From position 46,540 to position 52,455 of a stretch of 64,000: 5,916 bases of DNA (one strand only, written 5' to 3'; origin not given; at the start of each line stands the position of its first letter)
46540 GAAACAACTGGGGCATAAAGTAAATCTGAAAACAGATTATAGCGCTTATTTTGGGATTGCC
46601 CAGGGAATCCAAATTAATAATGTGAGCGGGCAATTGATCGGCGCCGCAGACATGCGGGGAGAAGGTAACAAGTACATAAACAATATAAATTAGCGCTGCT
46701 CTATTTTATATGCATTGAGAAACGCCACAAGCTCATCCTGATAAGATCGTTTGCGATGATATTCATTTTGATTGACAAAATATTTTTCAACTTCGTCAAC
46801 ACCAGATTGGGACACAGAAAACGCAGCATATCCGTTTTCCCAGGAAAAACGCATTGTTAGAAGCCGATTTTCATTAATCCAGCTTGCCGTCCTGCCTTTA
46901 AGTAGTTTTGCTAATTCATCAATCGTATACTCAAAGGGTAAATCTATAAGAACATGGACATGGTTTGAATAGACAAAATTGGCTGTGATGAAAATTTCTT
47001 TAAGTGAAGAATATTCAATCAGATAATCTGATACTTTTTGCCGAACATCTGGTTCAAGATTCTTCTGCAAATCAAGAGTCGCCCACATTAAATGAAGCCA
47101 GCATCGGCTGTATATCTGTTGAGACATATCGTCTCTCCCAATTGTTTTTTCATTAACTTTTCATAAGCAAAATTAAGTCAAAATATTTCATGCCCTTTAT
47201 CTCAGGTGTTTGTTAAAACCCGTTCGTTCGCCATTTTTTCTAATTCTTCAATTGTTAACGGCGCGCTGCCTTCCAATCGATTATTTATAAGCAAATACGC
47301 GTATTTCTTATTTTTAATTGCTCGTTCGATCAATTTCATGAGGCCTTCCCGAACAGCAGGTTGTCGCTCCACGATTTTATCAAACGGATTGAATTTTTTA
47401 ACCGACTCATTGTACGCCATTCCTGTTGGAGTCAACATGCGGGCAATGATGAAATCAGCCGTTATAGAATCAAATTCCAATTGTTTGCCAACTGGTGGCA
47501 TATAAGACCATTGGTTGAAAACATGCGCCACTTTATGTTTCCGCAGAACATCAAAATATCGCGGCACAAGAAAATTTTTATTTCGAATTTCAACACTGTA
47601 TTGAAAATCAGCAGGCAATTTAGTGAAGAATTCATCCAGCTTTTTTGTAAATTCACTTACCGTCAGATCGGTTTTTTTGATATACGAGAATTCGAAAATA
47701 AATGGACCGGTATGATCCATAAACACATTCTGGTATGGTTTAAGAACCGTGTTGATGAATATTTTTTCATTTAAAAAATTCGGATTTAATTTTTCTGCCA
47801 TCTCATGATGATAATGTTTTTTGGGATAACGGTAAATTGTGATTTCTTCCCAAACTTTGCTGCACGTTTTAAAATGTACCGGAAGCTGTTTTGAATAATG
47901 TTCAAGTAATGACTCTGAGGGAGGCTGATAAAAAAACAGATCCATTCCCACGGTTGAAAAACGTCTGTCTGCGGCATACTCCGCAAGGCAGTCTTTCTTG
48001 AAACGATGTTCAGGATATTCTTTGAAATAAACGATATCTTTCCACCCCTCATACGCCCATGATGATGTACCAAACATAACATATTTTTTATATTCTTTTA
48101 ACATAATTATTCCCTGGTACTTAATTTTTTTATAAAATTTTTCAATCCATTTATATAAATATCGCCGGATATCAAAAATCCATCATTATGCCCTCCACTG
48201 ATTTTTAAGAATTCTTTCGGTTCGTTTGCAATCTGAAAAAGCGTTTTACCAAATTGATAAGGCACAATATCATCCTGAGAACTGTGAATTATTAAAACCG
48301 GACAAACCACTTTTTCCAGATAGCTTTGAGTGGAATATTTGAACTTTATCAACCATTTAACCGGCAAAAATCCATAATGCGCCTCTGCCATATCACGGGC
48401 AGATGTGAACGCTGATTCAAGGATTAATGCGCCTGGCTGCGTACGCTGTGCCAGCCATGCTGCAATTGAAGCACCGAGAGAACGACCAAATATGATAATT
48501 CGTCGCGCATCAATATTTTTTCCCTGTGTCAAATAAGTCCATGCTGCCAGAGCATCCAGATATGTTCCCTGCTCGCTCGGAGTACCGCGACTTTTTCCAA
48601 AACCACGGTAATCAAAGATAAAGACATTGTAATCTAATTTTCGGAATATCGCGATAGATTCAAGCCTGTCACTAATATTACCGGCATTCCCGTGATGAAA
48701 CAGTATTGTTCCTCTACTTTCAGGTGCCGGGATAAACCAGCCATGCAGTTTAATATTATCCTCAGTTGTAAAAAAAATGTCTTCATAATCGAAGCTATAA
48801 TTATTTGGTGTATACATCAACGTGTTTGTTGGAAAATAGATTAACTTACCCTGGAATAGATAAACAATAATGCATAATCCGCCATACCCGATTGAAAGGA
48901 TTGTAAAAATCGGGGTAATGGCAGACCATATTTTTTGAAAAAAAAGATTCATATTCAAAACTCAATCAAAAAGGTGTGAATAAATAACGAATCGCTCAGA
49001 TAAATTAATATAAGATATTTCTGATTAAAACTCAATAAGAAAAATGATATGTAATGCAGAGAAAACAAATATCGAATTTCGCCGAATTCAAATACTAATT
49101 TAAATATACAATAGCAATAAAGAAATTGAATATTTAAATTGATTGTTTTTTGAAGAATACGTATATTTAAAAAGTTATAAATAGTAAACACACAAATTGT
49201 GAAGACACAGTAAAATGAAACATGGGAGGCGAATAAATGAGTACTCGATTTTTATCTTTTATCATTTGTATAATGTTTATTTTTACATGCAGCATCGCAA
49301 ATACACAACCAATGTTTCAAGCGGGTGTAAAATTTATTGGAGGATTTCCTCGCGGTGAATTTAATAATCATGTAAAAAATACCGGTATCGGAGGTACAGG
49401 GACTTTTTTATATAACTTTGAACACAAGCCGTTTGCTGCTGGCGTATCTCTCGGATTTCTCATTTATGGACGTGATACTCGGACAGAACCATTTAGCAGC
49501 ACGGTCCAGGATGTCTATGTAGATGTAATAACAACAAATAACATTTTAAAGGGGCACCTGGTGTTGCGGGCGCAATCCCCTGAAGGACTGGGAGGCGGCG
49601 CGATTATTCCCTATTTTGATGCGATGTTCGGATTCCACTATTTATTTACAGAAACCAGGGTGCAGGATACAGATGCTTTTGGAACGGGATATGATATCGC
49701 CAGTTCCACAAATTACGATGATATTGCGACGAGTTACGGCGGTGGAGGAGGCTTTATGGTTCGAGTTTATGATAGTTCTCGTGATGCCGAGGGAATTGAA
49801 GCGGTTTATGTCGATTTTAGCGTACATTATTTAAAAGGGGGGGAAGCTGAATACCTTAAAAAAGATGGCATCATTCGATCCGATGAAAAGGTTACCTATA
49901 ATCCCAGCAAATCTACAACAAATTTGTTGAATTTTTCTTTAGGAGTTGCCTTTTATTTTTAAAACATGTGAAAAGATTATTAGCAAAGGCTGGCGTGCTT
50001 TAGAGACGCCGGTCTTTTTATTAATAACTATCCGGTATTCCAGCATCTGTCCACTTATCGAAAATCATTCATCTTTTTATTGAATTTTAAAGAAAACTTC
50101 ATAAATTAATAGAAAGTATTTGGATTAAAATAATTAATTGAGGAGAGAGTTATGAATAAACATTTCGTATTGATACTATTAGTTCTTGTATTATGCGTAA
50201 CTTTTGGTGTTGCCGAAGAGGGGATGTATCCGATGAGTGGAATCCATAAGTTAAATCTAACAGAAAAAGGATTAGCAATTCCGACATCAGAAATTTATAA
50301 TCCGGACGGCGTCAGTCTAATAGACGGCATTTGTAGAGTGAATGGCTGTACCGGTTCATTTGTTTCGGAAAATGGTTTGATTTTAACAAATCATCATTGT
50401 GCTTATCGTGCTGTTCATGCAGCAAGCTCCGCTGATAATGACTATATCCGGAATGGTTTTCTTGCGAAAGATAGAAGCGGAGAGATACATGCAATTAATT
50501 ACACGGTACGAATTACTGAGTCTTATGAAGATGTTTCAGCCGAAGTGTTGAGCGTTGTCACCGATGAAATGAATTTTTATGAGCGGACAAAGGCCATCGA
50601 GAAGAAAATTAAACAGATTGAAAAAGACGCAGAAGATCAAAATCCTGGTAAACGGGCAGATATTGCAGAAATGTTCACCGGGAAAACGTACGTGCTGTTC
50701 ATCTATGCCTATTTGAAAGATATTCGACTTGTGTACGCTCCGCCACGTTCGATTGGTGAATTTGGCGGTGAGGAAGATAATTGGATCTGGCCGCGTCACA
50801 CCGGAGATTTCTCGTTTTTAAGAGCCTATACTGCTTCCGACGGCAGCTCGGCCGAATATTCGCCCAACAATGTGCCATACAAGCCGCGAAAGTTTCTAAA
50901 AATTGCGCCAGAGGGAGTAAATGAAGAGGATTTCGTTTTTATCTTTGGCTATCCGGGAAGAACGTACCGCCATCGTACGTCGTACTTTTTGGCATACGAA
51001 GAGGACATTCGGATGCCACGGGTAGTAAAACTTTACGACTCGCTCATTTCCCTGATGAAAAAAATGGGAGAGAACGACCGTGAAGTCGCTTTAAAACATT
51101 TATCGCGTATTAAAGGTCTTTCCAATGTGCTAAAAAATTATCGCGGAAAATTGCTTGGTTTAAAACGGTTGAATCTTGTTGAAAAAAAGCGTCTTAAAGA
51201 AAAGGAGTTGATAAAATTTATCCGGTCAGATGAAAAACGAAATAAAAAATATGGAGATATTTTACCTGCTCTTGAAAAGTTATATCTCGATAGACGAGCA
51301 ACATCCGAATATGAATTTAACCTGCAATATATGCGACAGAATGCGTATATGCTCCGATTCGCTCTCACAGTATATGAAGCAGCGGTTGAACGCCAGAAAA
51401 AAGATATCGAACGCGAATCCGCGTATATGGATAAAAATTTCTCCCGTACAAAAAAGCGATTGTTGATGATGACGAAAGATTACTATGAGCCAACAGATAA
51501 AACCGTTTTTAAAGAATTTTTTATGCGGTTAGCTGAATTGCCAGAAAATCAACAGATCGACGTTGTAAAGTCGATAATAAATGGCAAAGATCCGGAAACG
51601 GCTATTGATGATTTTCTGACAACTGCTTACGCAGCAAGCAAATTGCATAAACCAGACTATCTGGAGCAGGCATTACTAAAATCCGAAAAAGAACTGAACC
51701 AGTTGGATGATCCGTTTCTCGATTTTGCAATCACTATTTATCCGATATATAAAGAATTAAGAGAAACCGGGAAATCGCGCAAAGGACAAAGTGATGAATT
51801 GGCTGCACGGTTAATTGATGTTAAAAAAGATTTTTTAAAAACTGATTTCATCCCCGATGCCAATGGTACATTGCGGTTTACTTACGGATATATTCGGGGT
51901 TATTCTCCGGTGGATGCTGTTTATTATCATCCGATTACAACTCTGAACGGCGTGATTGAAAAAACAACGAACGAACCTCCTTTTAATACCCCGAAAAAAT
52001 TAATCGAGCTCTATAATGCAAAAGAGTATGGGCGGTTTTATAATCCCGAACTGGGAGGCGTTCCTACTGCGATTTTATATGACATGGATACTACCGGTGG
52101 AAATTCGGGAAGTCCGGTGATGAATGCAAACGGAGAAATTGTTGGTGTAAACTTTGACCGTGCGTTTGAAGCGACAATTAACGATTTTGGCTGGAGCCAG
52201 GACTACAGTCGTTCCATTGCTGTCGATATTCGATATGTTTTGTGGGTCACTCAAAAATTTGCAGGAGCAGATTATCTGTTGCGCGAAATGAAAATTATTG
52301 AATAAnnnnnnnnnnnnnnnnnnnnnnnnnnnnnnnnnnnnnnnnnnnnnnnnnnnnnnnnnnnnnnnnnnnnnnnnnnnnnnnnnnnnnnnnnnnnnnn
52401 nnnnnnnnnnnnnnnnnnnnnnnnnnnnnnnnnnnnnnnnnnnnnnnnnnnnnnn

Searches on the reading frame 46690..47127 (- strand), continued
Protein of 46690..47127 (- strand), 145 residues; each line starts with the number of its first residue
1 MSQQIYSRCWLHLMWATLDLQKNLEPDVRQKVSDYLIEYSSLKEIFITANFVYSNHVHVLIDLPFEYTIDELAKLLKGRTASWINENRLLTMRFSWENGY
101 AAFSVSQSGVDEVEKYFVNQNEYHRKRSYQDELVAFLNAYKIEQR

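Call 67: find_related_loci(query=A1, collection=metagenome_contigs, flank=6000)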
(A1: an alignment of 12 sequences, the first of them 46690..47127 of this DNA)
Query A1 (145 aa) in metagenome_contigs; peptide patterns used: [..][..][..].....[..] (x = any residue, [..] = any of these).
600 stretches matched a pattern (row limit reached: there are more); 567 encode a relative of the query (tblastn E <= 1e-3); the best 80 are kept; 80 distinct loci.
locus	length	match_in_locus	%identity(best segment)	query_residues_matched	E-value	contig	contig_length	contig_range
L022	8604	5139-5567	48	1-143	2e-47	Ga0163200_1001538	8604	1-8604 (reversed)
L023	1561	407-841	48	1-145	2e-47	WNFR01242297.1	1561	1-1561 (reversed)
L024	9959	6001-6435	49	1-145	1e-46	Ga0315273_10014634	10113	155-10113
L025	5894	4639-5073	48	1-145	1e-44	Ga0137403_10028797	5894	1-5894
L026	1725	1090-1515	44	1-142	3e-44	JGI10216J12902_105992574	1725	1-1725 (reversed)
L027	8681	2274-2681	48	1-136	3e-43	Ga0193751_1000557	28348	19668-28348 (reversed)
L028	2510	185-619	47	1-145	2e-43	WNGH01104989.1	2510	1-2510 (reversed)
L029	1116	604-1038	44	1-145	2e-45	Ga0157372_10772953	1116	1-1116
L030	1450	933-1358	45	1-142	4e-44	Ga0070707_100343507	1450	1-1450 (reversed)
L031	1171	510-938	45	1-143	6e-45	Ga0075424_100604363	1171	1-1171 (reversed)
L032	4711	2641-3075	48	1-145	4e-43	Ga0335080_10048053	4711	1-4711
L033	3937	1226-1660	46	1-145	2e-42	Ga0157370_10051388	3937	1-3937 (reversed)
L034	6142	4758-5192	46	1-145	2e-42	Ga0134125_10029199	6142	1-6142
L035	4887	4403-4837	43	1-145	4e-42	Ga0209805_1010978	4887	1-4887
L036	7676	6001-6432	42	1-144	6e-42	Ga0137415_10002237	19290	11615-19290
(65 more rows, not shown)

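Call 75: find_encoding_contigs(protein=P0004, flank=3000, max_places=3)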
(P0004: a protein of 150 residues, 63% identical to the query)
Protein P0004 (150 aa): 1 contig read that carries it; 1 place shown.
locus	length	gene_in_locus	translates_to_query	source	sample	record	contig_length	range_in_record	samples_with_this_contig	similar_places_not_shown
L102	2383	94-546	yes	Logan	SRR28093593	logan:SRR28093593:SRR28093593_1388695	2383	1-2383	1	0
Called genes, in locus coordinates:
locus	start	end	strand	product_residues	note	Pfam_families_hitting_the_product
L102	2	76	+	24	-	?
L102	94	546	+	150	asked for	PF01797:Y1_Tnp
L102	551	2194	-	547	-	PF01019:G_glu_transpept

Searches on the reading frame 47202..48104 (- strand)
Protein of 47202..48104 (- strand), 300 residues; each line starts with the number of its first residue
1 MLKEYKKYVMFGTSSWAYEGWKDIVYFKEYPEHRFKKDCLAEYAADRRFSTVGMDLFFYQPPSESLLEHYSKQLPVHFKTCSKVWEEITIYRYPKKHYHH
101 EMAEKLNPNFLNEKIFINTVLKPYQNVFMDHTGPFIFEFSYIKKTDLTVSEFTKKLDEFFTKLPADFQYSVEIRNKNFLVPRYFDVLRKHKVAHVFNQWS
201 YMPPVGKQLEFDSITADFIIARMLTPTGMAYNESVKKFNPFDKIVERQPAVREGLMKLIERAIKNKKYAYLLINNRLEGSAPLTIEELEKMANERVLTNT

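Call 13: search_protein_families(library=pfam, proteins=[window:47202-48104:-], max_evalue=0.00001)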
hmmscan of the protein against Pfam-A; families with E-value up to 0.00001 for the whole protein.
window:47202-48104:- (300 aa): 1 family
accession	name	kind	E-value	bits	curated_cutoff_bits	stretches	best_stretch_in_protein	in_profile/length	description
PF01904.24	DUF72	-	6.4e-26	92.2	25.3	1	30-291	1-217/217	Protein of unknown function DUF72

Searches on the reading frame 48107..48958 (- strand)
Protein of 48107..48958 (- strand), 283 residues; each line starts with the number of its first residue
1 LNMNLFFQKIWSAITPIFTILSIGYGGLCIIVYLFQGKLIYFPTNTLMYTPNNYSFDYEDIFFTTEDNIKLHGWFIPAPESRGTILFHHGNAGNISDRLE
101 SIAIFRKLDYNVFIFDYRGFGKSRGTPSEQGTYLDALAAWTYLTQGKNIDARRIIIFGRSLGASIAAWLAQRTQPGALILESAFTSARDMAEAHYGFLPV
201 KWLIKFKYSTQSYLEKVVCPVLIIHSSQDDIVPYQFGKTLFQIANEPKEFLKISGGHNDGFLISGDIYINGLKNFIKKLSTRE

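Call 13: search_protein_families(library=pfam, proteins=[window:48107-48958:-], max_evalue=0.00001)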
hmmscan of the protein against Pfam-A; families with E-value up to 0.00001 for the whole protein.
window:48107-48958:- (283 aa): 5 families
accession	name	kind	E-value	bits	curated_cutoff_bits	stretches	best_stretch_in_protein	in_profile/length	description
PF12146.15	Hydrolase_4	-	1.4e-15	57.7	27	1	80-190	2-116/239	Serine aminopeptidase, S33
PF00561.26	Abhydrolase_1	-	3.2e-14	53.6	25.8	1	84-174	2-91/245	alpha/beta hydrolase fold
PF00326.27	Peptidase_S9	-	2.5e-10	40.6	22.6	1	102-242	7-168/213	Prolyl oligopeptidase family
PF20434.5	BD-FAE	-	2.5e-06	27.6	26.8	0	208-241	179-212/215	BD-FAE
PF12697.13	Abhydrolase_6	-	2.6e-06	28.7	26.3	0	85-182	1-93/217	Alpha/beta hydrolase family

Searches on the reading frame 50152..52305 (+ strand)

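Call 13: search_protein_families(library=pfam, proteins=[window:50152-52305:+], max_evalue=0.00001)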
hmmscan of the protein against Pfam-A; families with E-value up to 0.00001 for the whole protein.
window:50152-52305:+ (717 aa): 3 families
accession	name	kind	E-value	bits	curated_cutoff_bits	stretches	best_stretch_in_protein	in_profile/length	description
PF10459.15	Peptidase_S46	-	5.1e-204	680.3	22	1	21-715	1-698/698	Peptidase S46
PF13365.12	Trypsin_2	-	1.2e-10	42.7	27.6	0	637-666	115-144/144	Trypsin-like peptidase domain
PF00089.32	Trypsin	-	4.9e-07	30.2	20.6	0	65-92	26-54/220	Trypsin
